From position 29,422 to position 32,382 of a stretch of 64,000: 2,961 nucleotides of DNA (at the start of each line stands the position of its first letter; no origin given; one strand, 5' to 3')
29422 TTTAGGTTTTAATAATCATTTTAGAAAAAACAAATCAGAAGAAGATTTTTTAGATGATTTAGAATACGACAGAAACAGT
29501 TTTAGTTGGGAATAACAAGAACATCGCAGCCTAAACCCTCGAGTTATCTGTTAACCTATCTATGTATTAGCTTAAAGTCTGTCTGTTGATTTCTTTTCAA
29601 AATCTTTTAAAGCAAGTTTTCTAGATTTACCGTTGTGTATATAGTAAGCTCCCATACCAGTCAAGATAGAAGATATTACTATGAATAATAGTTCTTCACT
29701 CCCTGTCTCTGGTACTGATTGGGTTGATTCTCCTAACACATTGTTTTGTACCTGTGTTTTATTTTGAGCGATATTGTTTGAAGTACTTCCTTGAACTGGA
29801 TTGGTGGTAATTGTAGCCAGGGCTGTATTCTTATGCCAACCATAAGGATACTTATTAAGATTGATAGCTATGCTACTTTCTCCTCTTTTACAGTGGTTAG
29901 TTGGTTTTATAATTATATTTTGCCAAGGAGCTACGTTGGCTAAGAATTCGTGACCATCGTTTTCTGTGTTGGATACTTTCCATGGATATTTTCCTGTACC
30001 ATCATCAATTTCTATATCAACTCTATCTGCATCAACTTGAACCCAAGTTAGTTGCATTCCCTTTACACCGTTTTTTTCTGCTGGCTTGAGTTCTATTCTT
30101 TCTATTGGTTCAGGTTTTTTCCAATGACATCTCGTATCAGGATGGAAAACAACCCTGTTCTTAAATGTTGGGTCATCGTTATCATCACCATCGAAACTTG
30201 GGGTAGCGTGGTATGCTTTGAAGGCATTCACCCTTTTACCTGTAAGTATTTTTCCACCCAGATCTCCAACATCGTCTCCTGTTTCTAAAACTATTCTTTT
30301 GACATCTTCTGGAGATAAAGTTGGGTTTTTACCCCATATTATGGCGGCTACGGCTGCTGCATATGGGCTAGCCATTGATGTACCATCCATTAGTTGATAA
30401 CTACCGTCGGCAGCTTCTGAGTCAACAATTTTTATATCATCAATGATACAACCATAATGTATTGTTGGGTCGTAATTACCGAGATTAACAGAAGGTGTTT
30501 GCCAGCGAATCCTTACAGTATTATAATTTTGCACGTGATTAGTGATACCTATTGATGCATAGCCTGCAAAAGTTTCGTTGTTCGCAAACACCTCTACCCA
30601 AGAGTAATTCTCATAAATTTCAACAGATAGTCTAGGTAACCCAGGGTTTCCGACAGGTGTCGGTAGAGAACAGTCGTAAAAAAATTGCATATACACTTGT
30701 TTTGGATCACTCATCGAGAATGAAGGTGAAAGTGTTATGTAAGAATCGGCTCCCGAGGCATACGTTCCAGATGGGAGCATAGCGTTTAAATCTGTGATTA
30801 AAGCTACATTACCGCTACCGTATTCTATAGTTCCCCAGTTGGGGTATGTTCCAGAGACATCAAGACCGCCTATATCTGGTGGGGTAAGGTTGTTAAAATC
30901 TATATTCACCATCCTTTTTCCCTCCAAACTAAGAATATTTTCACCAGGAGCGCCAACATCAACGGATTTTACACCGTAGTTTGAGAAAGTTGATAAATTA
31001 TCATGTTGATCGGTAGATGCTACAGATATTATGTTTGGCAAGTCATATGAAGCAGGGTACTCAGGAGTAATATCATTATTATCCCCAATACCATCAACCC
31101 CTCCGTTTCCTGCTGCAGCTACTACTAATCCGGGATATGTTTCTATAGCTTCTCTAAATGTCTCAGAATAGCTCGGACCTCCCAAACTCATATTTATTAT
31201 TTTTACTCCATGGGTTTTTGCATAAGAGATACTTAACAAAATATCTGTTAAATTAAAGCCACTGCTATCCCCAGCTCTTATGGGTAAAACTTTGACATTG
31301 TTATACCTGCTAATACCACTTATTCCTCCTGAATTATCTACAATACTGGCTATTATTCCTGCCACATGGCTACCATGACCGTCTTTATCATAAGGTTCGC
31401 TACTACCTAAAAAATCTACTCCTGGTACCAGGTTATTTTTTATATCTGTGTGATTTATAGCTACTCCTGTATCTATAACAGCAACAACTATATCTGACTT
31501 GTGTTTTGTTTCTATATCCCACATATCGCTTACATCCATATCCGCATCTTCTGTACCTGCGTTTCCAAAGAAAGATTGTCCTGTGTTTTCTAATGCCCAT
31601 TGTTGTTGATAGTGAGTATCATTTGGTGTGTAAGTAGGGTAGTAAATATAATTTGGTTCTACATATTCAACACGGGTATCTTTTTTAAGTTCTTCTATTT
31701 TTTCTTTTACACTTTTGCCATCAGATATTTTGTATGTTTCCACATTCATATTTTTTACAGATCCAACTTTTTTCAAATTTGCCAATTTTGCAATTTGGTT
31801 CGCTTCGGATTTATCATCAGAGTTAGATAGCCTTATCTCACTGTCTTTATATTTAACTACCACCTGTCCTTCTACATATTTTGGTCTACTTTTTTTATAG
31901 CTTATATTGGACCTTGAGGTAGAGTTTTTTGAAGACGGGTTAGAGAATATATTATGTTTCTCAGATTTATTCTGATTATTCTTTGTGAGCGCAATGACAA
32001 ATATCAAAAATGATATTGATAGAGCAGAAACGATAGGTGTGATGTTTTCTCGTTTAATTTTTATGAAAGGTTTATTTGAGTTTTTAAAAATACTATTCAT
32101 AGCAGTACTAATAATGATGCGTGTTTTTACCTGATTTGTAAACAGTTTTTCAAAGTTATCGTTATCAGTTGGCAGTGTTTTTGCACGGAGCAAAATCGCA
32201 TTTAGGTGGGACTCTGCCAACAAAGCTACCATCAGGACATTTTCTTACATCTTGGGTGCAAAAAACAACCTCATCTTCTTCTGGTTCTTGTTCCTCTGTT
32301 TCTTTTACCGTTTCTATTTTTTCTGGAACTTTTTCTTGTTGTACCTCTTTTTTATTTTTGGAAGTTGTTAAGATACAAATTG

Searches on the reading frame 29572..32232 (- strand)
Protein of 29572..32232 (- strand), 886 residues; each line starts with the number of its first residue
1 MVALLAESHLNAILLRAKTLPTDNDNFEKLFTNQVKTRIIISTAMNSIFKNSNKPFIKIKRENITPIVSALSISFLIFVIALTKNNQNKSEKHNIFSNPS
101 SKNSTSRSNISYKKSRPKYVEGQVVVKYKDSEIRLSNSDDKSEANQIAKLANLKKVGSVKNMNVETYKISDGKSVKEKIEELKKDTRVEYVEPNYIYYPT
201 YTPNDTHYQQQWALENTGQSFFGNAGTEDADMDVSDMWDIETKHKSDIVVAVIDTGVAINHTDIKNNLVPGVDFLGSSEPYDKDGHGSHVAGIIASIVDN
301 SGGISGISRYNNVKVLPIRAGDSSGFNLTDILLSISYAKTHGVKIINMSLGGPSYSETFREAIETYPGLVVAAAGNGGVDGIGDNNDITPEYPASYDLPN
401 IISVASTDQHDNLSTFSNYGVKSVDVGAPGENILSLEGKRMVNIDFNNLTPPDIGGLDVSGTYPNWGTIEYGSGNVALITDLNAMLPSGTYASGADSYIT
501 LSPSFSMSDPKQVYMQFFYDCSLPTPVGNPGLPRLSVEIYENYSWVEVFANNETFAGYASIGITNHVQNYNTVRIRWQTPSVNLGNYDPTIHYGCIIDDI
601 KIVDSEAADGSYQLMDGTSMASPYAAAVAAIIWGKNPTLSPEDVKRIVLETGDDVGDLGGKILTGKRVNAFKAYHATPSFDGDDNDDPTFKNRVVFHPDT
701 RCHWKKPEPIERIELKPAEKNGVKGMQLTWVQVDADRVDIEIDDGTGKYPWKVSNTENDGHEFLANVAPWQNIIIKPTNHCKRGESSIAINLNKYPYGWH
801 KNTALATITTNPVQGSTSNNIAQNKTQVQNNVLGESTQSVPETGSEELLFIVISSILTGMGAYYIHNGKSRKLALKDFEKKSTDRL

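Call 6: search_protein_families(library=ncbifam, proteins=[window:29572-32232:-], max_evalue=1)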
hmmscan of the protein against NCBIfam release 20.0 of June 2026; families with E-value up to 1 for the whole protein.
window:29572-32232:- (886 aa): 7 families
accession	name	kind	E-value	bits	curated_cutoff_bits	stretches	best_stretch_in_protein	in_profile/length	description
TIGR03921.1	T7SS_mycosin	equivalog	2.9e-40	138.5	278.75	2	233-438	2-212/353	type VII secretion-associated serine protease mycosin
NF033595.1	denti_PrtP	equivalog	1.8e-16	59.9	300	3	346-437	342-425/606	dentilisin complex serine proteinase subunit PrtP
NF049966.1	QH_SP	equivalog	4.6e-07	29.4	165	1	250-406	2-142/219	subtilisin-like serine protease QhpE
NF042956.1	IteS_antiphage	equivalog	5.4e-07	28.3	900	1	246-354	255-364/747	S8 family anti-phage peptidase IteS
NF051851.1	AtpSerPepEprS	equivalog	0.00016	19.9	1700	1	592-653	277-338/988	autotransporter serine peptidase EprS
TIGR01592.1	holin_SPP1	equivalog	0.0039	17.4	47.3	1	39-87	11-61/78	phage holin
NF040553.1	SGO_0316_fam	subfamily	0.0069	14.1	1400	1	604-647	679-726/1486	SGO_0316/SGO_0317 family LPXTG-anchored serine peptidase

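Call 21: find_related_loci(query=window:29572-32232:-, collection=metagenome_contigs, flank=10000)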
Query window:29572-32232:- (886 aa) in metagenome_contigs; peptide patterns used: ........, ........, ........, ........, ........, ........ (x = any residue, [..] = any of these).
120 stretches matched a pattern; 6 encode a relative of the query (tblastn E <= 1e-3); 6 distinct loci.
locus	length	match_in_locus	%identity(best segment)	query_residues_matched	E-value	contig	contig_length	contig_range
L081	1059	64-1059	98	1-332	0e+0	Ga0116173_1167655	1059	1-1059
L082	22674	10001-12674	69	1-886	0e+0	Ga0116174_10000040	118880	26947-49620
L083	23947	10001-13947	26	118-655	1e-22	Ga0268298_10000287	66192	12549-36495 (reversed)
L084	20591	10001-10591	31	248-433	1e-16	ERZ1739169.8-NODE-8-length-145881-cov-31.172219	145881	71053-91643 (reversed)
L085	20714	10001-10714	29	230-456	4e-16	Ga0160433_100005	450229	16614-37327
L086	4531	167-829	27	248-456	1e-15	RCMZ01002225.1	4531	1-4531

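Call 24: search_protein_families(library=pfam, proteins=[window:29572-32232:-], max_evalue=0.01)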
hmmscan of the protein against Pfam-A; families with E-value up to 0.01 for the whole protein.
window:29572-32232:- (886 aa): 2 families
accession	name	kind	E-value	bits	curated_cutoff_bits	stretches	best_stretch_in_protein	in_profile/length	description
PF00082.27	Peptidase_S8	-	1.7e-48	165.8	21.8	2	246-448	2-212/288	Subtilase family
PF22148.1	Fervidolysin_NPro-like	-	1.6e-13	51.3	21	1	113-194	9-81/81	Fervidolysin N-terminal prodomain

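Call 39: find_homologous_proteins(query=window:29572-32232:-, max_evalue=1e-20)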
Query window:29572-32232:- (886 aa): 5153 proteins with E <= 1e-20 among 8000 candidates; the best 120 are listed.
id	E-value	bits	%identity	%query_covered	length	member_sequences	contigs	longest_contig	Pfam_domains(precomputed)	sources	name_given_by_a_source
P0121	0.0e+0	1919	100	95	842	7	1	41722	PF22148.2,PF00082.28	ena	-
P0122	0.0e+0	1629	85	95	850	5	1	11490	PF22148.2,PF00082.28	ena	-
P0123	0.0e+0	1301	69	95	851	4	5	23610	PF22148.2,PF00082.28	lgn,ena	-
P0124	1.5e-245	835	50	93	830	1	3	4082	PF22148.2,PF00082.28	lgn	-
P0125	8.8e-242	823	49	93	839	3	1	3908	PF22148.2,PF00082.28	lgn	-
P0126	1.6e-241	822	50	68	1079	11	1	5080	PF22148.2,PF00082.28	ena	-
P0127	1.9e-238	812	49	72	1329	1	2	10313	PF22148.2,PF07581.18,PF00082.28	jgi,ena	-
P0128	2.5e-235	802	48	72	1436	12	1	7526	PF22148.2,PF07581.18,PF00082.28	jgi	-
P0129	3.7e-235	801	49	94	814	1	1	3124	PF22148.2,PF00082.28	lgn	-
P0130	5.2e-234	797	48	72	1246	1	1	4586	PF22148.2,PF07581.18,PF00082.28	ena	-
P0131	6.0e-226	770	49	68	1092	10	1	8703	PF22148.2,PF00082.28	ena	-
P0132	2.8e-184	633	50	72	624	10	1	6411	PF00082.28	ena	-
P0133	3.7e-140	487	49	57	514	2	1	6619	PF22148.2,PF00082.28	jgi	-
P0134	1.0e-136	475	42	70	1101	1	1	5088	PF22148.2,PF00082.28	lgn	-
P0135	1.2e-136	475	33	41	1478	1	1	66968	PF22148.2,PF00082.28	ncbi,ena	-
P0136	2.8e-132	461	34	35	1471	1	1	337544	PF22148.2,PF00082.28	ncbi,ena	-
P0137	9.6e-129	449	34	35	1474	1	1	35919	PF22148.2,PF00082.28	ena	-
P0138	1.3e-104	369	37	38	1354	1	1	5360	PF22148.2,PF25788.3,PF00041.28,PF00082.28,PF10179.16,PF16656.12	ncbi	ncbi:MAG: S8 family serine peptidase [Bacteroidota bacterium]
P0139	1.0e-102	363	39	69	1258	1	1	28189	PF01839.30,PF22148.2,PF13517.13,PF00082.28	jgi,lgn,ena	-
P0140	8.5e-98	346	38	64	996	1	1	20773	PF22148.2,PF00082.28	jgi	jgi:subtilisin family serine protease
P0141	4.9e-95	337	39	64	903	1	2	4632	PF22148.2,PF13287.13,PF13290.14,PF00082.28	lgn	-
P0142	1.8e-94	335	38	63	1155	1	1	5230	PF01839.30,PF22148.2,PF13517.13,PF23743.2,PF00082.28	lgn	-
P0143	3.8e-94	334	38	64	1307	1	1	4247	PF22148.2,PF00082.28,PF17936.8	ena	-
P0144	1.0e-90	323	43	44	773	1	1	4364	PF22148.2,PF00041.28,PF00082.28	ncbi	-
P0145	3.8e-90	321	35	65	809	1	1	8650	PF22148.2,PF13620.13,PF00082.28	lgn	-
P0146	3.9e-90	321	38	64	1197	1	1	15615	PF01839.30,PF22148.2,PF13517.13,PF00082.28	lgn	-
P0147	6.0e-90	321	38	64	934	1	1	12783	PF22148.2,PF13620.13,PF22904.4,PF17210.10,PF00082.28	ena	-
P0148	6.5e-90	320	37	64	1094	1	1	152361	PF01839.30,PF22148.2,PF13517.13,PF00082.28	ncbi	ncbi:MAG: S8 family serine peptidase [Patescibacteria group bacterium]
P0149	1.0e-89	320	35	71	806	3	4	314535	PF22148.2,PF00082.28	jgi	jgi:subtilisin family serine protease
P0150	1.4e-89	319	38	64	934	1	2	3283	PF22148.2,PF13620.13,PF17210.10,PF00082.28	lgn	-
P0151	2.1e-89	319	36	31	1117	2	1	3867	PF22148.2,PF00801.27,PF00082.28,PF18911.7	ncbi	ncbi:MAG: hypothetical protein DME19_20385, partial [Verrucomicrobia bacterium]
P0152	4.6e-89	318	38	64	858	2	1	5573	PF22148.2,PF13620.13,PF17210.10,PF00082.28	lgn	-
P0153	7.7e-88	314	37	67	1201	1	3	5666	PF22148.2,PF16410.11,PF02494.23,PF16403.12,PF01471.24,PF00082.28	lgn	-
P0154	5.9e-87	311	33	36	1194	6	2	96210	PF22148.2,PF13620.13,PF00188.33,PF09430.17,PF22904.4,PF17210.10,PF00082.28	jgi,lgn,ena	-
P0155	7.1e-87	310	37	64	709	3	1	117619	PF22148.2,PF00082.28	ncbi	ncbi:MAG: S8 family serine peptidase, partial [Patescibacteria group bacterium]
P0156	7.7e-87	310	35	63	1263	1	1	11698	PF22148.2,PF00395.26,PF00082.28,PF16656.12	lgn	-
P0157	9.2e-87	310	35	63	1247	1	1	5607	PF22148.2,PF00395.26,PF00082.28,PF16656.12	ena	-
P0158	1.2e-86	310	35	65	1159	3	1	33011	PF01839.30,PF22148.2,PF00082.28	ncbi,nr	ncbi:S8 family serine peptidase [Patescibacteria group bacterium]|nr:S8 family serine peptidase [Pat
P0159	2.3e-86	309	37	69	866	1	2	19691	PF18885.7,PF22148.2,PF00082.28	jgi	jgi:subtilisin family serine protease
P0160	2.6e-86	308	35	62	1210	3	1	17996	PF13287.13,PF13290.14,PF00082.28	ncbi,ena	-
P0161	2.9e-86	308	37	67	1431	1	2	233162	PF22148.2,PF16410.11,PF22243.3,PF01471.24,PF00082.28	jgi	-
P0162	3.6e-86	308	46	37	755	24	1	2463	PF22148.2,PF00082.28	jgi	jgi:subtilisin family serine protease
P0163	7.2e-86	307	37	65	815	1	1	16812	PF22148.2,PF20773.6,PF00041.28,PF00082.28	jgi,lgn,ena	-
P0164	9.6e-86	307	34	68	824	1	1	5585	PF22148.2,PF00395.26,PF00082.28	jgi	jgi:subtilisin family serine protease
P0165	1.4e-85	306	37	64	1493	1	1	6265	PF12733.14,PF22148.2,PF17963.8,PF17892.8,PF00041.28,PF00082.28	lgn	-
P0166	5.6e-85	304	47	37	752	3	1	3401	PF22148.2,PF00082.28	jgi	-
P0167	8.7e-85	303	34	67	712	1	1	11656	PF22148.2,PF00082.28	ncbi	ncbi:MAG: S8 family serine peptidase, partial [Candidatus Paceibacterota bacterium]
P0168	1.0e-84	303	33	36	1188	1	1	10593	PF13715.13,PF22148.2,PF13620.13,PF00188.33,PF09430.17,PF22904.4,PF17210.10,PF00082.28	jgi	jgi:subtilisin family serine protease/uncharacterized protein YkwD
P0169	1.9e-84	302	37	67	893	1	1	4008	PF22148.2,PF13620.13,PF17210.10,PF00082.28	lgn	-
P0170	3.6e-84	301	37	64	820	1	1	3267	PF22148.2,PF00082.28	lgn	-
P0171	2.3e-83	299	36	64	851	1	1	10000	PF22148.2,PF13620.13,PF17210.10,PF00082.28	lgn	-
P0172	2.9e-83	298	37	63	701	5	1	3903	PF22148.2,PF20773.6,PF00082.28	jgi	-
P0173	2.9e-83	298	36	67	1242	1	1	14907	PF22148.2,PF01471.24,PF00082.28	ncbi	-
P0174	5.4e-83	298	32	63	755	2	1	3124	PF22148.2,PF00082.28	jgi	jgi:subtilisin family serine protease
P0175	1.1e-82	296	46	36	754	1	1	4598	PF22148.2,PF00041.28,PF00082.28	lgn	-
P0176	1.1e-82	296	36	63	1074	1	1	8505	PF22148.2,PF00082.28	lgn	-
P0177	1.9e-82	296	37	63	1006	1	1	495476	PF22148.2,PF00082.28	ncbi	ncbi:MAG: S8 family serine peptidase [Candidatus Kerfeldbacteria bacterium]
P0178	2.4e-82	295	44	36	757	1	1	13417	PF22148.2,PF00041.28,PF00082.28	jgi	-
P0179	2.4e-82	295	36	63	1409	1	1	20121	PF01839.30,PF07495.20,PF22352.3,PF22148.2,PF00801.27,PF13517.13,PF00082.28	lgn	-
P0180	2.9e-82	295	37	64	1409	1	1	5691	PF07532.18,PF22148.2,PF16403.12,PF00082.28,PF16656.12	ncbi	-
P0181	3.5e-82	295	35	63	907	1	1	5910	PF22148.2,PF13620.13,PF00082.28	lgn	-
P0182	1.7e-81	293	31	38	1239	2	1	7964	PF13715.13,PF22148.2,PF17802.8,PF13620.13,PF00188.33,PF09430.17,PF22904.4,PF17210.10,PF00082.28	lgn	-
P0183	1.7e-81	293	37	70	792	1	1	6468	PF18885.7,PF22148.2,PF00082.28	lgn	-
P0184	2.2e-81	292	37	63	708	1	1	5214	PF22148.2,PF20773.6,PF00041.28,PF00082.28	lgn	-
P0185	3.0e-81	292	34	63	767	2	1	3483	PF22148.2,PF00082.28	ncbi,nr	ncbi:MAG: S8 family serine peptidase, partial [Candidatus Gastranaerophilales bacterium]|nr:S8 famil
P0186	3.1e-81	292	37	64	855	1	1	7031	PF22148.2,PF00082.28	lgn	-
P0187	3.4e-81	292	44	36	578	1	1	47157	PF18885.7,PF22148.2,PF03412.22,PF00082.28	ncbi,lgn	ncbi:MAG TPA: S8 family serine peptidase [Patescibacteria group bacterium]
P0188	6.9e-81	291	33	69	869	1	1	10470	PF22148.2,PF13620.13,PF17210.10,PF00082.28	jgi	-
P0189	9.0e-81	290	43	36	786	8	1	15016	PF22148.2,PF00041.28,PF00082.28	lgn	-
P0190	1.1e-80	290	43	36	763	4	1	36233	PF22148.2,PF00041.28,PF00082.28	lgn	-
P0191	1.4e-80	290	34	69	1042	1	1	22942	PF22148.2,PF13620.13,PF17210.10,PF00082.28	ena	-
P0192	1.6e-80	289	37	66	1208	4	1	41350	PF22148.2,PF13620.13,PF20578.5,PF17210.10,PF00082.28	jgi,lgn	-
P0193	1.8e-80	289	34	70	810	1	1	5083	PF22148.2,PF00395.26,PF00082.28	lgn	-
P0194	1.8e-80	289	35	64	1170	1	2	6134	PF12733.14,PF22148.2,PF00404.25,PF00082.28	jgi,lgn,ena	-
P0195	2.1e-80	289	43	40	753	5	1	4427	PF22148.2,PF00041.28,PF00082.28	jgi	jgi:subtilisin family serine protease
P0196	2.9e-80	288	35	51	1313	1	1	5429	PF17170.11,PF01436.28,PF00082.28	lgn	-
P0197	3.8e-80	288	40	26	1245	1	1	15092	PF23194.2,PF17802.8,PF23193.2,PF13620.13,PF00188.33,PF17210.10,PF00082.28,PF13715.13,PF25020.2,PF22148.2,PF09430.17,PF22904.4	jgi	-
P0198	3.8e-80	288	36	64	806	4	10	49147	PF22148.2,PF20773.6,PF00041.28,PF00082.28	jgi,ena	jgi:subtilisin family serine protease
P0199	4.3e-80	288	37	63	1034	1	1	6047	PF12733.14,PF22148.2,PF00082.28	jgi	jgi:subtilisin family serine protease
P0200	4.9e-80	288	34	74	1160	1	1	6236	PF22148.2,PF01471.24,PF00082.28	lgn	-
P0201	5.3e-80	288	36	63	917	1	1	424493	PF01839.30,PF22148.2,PF20773.6,PF13517.13,PF02368.25,PF00082.28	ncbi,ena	-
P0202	5.9e-80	287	33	73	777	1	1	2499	PF22148.2,PF00082.28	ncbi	ncbi:MAG: S8 family serine peptidase, partial [Candidatus Saccharibacteria bacterium]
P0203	6.4e-80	287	43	36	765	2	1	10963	PF22148.2,PF00041.28,PF00082.28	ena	-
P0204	8.0e-80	287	34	69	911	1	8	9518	PF18885.7,PF22148.2,PF13287.13,PF13290.14,PF00082.28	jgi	jgi:subtilisin family serine protease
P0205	1.1e-79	287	43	40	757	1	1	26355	PF22148.2,PF00041.28,PF00082.28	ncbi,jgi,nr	ncbi:MAG: hypothetical protein FJ240_07380 [Nitrospira sp.]|nr:hypothetical protein [Nitrospira sp.]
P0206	1.3e-79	286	37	62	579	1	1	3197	PF22148.2,PF00082.28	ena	-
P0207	2.2e-79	286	45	37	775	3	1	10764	PF22148.2,PF00041.28,PF00082.28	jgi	jgi:subtilisin family serine protease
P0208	2.8e-79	285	37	63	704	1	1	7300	PF22148.2,PF20773.6,PF00041.28,PF00082.28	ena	-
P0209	2.9e-79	285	34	65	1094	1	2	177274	PF22148.2,PF00082.28,PF00630.26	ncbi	-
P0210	3.2e-79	285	42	40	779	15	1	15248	PF22148.2,PF00041.28,PF00082.28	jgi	-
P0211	3.4e-79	285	36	64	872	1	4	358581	PF22148.2,PF13620.13,PF17210.10,PF00082.28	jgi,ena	-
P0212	3.8e-79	285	34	68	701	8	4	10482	PF22148.2,PF20773.6,PF00082.28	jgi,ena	-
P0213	3.9e-79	285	35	63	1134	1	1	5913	PF22148.2,PF00404.25,PF11258.14,PF17479.8,PF13620.13,PF17210.10,PF00082.28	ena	-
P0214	4.1e-79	285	36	58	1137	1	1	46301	PF00082.28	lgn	-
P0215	4.5e-79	285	42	40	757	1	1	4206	PF22148.2,PF00041.28,PF00082.28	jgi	jgi:subtilisin family serine protease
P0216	5.4e-79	284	34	65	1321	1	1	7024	PF22148.2,PF00082.28,PF00630.26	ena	-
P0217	6.1e-79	284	36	64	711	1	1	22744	PF22148.2,PF20773.6,PF00041.28,PF00082.28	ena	-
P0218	6.5e-79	284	35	64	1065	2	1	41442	PF22148.2,PF20578.5,PF00082.28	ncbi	ncbi:MAG: S8 family serine peptidase [Patescibacteria group bacterium]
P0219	8.4e-79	284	44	35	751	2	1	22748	PF22148.2,PF00041.28,PF00082.28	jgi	jgi:subtilisin family serine protease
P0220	1.2e-78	283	34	63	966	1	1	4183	PF22148.2,PF16410.11,PF22243.3,PF01471.24,PF00082.28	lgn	-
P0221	1.2e-78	283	35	66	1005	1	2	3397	PF22148.2,PF16410.11,PF01471.24,PF00082.28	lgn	-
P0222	1.5e-78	283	44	36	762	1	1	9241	PF22148.2,PF00041.28,PF00082.28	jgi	-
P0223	1.5e-78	283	36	63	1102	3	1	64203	PF22148.2,PF20773.6,PF00082.28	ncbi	-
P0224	1.6e-78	283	42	40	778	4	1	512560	PF22148.2,PF00041.28,PF00082.28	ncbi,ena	-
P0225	2.0e-78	282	33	65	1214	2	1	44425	PF22148.2,PF00082.28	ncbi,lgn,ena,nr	ncbi:S8 family serine peptidase [Patescibacteria group bacterium]|nr:S8 family serine peptidase [Pat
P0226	2.9e-78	282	45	37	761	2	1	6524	PF22148.2,PF00041.28,PF00082.28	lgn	-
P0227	4.1e-78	281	35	63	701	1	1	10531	PF22148.2,PF20773.6,PF00082.28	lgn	-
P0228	6.4e-78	281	35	63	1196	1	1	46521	PF22148.2,PF16403.12,PF00082.28,PF19077.7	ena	-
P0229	7.3e-78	281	41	36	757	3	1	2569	PF22148.2,PF00041.28,PF00082.28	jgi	-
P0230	1.1e-77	280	36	67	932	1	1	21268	PF22148.2,PF13620.13,PF17210.10,PF00082.28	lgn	-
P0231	1.4e-77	280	36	64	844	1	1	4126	PF22148.2,PF13620.13,PF17210.10,PF00082.28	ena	-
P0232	2.8e-77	279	35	63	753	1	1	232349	PF22148.2,PF00082.28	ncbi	-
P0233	3.0e-77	278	41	36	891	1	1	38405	PF22352.3,PF22148.2,PF01471.24,PF00082.28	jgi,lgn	-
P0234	3.1e-77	278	35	64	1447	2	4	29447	PF22148.2,PF00082.28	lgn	-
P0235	3.2e-77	278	41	40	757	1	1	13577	PF22148.2,PF00041.28,PF00082.28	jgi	-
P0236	3.4e-77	278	43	38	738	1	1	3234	PF22148.2,PF00082.28,PF19077.7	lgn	-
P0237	4.1e-77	278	39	42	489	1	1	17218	PF22148.2,PF00082.28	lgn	-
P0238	6.8e-77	277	36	63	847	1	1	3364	PF22148.2,PF00082.28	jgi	jgi:subtilisin family serine protease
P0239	9.6e-77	277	41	36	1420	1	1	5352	PF22148.2,PF18981.7,PF13205.13,PF16403.12,PF00082.28,PF19077.7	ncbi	-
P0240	1.0e-76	277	43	38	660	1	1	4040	PF18885.7,PF22148.2,PF00082.28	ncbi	-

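Call 91: search_protein_families(library=pfam, proteins=[P0127], max_evalue=0.001)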
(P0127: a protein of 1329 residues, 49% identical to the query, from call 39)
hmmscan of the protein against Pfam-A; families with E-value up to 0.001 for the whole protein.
P0127 (1329 aa): 3 families
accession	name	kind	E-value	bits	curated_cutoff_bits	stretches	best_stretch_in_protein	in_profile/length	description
PF00082.27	Peptidase_S8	-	9.4e-45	153.6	21.8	2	194-381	2-214/288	Subtilase family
PF07581.17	Glug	-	7.7e-19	67.2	20.5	2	902-927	1-28/28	The GLUG motif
PF22148.1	Fervidolysin_NPro-like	-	1.5e-13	51.4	21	1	63-142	10-81/81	Fervidolysin N-terminal prodomain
